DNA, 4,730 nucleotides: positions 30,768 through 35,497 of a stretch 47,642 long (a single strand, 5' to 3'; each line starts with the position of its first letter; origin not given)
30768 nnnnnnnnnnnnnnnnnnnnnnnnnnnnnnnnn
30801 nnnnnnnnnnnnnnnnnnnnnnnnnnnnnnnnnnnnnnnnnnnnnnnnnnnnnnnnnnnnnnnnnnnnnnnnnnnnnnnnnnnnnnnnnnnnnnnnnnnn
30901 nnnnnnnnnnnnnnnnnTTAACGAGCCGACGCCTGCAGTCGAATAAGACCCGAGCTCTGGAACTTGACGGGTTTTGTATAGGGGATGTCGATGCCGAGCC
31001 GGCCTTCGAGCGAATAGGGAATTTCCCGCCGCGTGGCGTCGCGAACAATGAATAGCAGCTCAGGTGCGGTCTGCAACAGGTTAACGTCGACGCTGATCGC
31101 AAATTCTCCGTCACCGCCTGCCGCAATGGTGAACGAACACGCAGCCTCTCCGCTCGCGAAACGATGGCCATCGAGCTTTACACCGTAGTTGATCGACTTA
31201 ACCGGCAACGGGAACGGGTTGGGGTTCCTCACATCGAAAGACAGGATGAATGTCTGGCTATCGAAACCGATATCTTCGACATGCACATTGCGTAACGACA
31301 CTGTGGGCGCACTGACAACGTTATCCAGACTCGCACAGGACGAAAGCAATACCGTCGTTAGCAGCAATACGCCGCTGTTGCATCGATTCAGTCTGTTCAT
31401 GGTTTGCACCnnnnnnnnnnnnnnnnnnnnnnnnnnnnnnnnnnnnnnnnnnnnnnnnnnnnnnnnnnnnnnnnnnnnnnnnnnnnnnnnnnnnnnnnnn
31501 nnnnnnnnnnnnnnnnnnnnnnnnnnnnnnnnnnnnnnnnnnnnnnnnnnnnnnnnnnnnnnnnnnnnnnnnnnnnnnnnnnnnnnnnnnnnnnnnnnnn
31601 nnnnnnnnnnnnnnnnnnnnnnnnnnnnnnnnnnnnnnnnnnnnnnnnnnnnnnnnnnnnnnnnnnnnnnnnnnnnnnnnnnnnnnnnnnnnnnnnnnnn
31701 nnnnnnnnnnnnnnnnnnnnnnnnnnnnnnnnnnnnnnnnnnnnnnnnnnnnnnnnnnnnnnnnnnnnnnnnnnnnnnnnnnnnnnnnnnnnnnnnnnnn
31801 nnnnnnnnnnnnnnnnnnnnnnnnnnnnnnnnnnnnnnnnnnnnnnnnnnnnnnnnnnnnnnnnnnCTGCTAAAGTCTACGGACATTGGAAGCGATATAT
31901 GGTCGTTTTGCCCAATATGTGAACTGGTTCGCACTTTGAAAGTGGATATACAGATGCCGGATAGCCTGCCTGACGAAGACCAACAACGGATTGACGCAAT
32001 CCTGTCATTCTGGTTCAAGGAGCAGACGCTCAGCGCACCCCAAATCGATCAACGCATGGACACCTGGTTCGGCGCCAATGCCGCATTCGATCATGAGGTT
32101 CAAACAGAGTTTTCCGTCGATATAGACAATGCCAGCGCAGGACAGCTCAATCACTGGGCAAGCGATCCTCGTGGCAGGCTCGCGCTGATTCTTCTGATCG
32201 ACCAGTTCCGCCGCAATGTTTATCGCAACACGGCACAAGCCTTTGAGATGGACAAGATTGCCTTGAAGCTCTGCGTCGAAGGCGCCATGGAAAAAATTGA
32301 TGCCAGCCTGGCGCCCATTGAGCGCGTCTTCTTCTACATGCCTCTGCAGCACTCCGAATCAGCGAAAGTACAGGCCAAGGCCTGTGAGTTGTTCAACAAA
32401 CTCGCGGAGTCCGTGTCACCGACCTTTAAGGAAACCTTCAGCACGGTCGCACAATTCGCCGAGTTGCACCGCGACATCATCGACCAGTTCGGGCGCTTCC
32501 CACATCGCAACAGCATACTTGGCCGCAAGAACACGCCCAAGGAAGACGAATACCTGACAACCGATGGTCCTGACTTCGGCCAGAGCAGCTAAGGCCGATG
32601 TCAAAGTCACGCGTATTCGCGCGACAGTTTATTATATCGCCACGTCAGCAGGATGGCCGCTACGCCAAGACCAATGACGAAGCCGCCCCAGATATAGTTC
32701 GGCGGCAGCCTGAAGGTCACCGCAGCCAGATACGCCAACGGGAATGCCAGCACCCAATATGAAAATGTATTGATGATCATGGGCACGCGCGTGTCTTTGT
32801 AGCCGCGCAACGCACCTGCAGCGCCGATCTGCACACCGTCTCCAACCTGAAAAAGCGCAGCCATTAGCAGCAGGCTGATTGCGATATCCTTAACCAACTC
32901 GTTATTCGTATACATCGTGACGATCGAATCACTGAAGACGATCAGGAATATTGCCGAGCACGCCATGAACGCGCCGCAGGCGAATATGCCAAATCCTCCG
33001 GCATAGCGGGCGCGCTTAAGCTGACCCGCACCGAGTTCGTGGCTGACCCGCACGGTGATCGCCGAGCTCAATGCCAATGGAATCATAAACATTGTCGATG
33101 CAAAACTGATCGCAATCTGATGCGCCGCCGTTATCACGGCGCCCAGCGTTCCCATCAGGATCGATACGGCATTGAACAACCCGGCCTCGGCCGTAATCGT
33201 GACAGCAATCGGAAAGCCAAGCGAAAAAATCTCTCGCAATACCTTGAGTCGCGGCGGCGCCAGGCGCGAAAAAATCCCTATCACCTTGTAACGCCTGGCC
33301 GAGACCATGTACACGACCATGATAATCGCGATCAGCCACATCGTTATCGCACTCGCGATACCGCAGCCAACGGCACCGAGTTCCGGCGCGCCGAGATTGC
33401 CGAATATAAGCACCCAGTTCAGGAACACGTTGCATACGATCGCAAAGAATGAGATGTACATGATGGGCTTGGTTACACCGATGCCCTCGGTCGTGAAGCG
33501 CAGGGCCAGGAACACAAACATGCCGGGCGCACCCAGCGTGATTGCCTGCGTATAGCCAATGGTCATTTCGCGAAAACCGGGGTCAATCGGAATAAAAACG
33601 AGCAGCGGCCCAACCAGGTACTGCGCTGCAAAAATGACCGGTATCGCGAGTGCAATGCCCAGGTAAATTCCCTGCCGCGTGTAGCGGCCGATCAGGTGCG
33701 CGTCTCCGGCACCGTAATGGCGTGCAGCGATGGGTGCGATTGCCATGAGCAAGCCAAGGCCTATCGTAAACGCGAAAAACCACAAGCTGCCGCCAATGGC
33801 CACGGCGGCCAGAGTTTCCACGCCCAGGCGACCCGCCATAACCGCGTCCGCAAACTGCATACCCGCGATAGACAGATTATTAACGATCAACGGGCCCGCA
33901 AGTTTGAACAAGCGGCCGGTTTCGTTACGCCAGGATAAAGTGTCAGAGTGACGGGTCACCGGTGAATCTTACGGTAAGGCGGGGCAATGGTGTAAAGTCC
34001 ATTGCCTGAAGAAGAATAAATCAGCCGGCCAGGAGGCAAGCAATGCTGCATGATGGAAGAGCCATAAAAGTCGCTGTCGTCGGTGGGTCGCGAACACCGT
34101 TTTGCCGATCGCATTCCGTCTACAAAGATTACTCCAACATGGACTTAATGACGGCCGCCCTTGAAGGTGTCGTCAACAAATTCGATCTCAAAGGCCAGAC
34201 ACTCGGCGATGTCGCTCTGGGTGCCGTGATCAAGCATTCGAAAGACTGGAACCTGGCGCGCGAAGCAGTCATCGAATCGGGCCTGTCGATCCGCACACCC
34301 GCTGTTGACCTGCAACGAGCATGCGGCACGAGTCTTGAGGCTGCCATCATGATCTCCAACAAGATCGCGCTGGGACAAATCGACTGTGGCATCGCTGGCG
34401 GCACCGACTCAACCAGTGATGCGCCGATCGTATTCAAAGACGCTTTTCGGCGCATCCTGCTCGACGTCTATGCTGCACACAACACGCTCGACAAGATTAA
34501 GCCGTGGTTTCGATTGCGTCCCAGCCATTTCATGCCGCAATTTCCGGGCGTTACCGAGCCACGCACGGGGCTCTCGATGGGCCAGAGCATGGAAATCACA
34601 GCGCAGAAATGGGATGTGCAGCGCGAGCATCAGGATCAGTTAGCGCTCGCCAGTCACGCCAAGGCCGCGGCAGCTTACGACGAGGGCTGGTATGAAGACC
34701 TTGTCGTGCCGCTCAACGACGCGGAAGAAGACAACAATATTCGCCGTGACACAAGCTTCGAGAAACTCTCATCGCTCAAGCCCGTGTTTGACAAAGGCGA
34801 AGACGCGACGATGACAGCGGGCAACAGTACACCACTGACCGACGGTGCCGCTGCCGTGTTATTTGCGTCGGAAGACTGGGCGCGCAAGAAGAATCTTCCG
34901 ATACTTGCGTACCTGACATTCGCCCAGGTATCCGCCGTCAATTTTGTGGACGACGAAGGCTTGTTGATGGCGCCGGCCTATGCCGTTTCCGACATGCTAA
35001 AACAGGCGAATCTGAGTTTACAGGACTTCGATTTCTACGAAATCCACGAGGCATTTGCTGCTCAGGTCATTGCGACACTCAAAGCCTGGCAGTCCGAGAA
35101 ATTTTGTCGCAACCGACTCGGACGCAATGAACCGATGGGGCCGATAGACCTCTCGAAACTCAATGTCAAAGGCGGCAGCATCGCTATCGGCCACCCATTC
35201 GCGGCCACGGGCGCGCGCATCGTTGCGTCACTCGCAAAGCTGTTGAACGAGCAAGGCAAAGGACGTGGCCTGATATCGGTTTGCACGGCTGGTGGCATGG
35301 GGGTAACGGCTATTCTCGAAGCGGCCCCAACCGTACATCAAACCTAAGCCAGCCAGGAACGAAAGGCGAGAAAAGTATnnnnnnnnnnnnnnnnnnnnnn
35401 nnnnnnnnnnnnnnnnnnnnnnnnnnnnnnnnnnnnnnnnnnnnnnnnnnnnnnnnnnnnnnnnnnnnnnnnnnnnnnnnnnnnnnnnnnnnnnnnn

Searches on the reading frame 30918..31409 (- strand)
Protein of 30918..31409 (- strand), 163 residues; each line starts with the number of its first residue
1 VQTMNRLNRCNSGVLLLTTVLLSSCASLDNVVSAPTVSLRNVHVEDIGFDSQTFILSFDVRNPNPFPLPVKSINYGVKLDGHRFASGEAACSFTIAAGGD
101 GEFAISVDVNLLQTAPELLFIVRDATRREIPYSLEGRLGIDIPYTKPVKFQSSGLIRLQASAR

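Call 51: search_protein_families(library=pfam, proteins=[window:30918-31409:-], max_evalue=0.00001)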
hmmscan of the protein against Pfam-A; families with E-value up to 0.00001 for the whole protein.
window:30918-31409:- (163 aa): 1 family
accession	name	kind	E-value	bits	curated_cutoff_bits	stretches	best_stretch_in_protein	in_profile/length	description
PF03168.19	LEA_2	-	2.2e-15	57.3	25.4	1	58-153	2-97/98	Late embryogenesis abundant protein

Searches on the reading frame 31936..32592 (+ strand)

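Call 51: search_protein_families(library=pfam, proteins=[window:31936-32592:+], max_evalue=0.00001)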
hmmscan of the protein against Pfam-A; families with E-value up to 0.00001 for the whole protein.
window:31936-32592:+ (218 aa): 1 family
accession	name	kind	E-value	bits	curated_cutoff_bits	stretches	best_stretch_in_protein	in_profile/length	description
PF06041.17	DUF924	-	8.1e-62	209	27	1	22-210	1-179/180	Bacterial protein of unknown function (DUF924)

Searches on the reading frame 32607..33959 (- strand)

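Call 51: search_protein_families(library=pfam, proteins=[window:32607-33959:-], max_evalue=0.00001)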
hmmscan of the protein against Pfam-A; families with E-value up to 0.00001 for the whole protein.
window:32607-33959:- (450 aa): 1 family
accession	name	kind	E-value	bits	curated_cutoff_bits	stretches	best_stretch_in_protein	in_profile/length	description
PF01554.23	MatE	-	3.8e-60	202.7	24.9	2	23-183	1-161/161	MatE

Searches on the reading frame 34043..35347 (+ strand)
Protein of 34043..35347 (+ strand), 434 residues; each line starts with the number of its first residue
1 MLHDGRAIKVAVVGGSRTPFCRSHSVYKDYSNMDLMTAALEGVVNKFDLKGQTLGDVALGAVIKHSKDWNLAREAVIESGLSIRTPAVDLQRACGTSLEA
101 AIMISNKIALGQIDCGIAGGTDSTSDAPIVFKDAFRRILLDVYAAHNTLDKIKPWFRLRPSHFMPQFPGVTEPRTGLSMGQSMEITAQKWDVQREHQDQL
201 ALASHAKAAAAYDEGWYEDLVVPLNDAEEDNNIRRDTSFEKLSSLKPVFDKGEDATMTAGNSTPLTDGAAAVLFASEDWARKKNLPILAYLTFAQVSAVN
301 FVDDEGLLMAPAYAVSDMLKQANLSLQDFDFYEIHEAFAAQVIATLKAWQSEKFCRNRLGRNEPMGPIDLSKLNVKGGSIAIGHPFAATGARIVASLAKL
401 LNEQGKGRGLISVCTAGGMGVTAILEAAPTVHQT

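Call 51: search_protein_families(library=pfam, proteins=[window:34043-35347:+], max_evalue=0.00001)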
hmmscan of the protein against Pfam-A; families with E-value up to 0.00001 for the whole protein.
window:34043-35347:+ (434 aa): 2 families
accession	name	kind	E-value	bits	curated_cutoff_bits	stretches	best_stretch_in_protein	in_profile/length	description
PF00108.29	Thiolase_N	-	1.1e-53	182.7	26.4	1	10-278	1-260/260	Thiolase, N-terminal domain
PF02803.24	Thiolase_C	-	1.5e-33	115.5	27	1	299-426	12-122/123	Thiolase, C-terminal domain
